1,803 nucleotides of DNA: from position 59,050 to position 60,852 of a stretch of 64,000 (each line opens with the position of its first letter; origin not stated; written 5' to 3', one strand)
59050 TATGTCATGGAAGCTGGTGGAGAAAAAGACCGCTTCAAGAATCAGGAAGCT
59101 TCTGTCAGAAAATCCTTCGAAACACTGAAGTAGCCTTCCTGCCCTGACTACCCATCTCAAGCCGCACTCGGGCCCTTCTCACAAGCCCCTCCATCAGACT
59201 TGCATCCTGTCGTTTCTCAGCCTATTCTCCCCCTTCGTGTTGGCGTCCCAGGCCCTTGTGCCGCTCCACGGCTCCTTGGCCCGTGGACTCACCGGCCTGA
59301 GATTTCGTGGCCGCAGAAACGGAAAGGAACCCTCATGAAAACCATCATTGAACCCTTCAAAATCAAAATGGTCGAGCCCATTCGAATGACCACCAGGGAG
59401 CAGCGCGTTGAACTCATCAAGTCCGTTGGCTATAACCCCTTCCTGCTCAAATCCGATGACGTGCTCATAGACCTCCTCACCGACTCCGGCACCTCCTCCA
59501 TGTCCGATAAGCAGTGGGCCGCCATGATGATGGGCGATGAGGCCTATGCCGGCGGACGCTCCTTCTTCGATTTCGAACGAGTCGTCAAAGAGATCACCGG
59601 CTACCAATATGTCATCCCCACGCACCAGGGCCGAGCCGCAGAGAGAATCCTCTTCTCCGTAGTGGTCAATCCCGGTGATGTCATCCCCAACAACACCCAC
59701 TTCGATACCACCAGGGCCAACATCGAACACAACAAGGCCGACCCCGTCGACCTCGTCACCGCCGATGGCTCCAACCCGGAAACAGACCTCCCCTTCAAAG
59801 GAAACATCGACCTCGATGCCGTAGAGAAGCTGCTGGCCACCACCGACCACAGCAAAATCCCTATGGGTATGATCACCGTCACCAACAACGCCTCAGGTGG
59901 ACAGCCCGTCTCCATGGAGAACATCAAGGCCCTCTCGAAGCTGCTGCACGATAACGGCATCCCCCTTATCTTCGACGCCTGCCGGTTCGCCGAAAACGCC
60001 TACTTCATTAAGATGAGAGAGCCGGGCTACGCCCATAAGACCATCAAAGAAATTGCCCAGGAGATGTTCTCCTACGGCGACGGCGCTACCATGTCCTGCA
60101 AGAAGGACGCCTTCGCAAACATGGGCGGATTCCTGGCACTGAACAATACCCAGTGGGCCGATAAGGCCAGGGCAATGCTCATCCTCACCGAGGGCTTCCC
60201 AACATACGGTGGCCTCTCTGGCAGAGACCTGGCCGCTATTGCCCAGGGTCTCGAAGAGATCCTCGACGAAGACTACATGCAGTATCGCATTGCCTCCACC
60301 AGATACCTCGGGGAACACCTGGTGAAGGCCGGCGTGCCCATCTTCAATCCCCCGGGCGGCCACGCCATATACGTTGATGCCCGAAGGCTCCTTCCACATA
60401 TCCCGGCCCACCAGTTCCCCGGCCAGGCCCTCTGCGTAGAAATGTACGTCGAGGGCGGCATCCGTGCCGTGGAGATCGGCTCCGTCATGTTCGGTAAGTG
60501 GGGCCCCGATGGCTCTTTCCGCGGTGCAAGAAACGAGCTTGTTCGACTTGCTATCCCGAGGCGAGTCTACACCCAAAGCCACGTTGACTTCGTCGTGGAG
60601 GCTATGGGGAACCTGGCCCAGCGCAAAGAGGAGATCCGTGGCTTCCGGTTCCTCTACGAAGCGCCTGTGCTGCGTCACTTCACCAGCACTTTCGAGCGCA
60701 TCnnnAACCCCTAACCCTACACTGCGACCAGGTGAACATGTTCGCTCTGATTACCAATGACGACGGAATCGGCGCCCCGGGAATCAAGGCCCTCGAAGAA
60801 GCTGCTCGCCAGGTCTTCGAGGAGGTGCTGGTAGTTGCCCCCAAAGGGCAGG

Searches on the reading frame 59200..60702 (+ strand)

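Call 65: search_protein_families(library=pfam, proteins=[window:59200-60702:+], max_evalue=0.00001)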
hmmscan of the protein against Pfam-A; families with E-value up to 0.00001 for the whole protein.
window:59200-60702:+ (501 aa): 1 family
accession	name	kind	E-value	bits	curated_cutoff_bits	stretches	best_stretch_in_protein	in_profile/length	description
PF01212.27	Beta_elim_lyase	-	3.7e-74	250.1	27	1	91-467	1-287/288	Beta-eliminating lyase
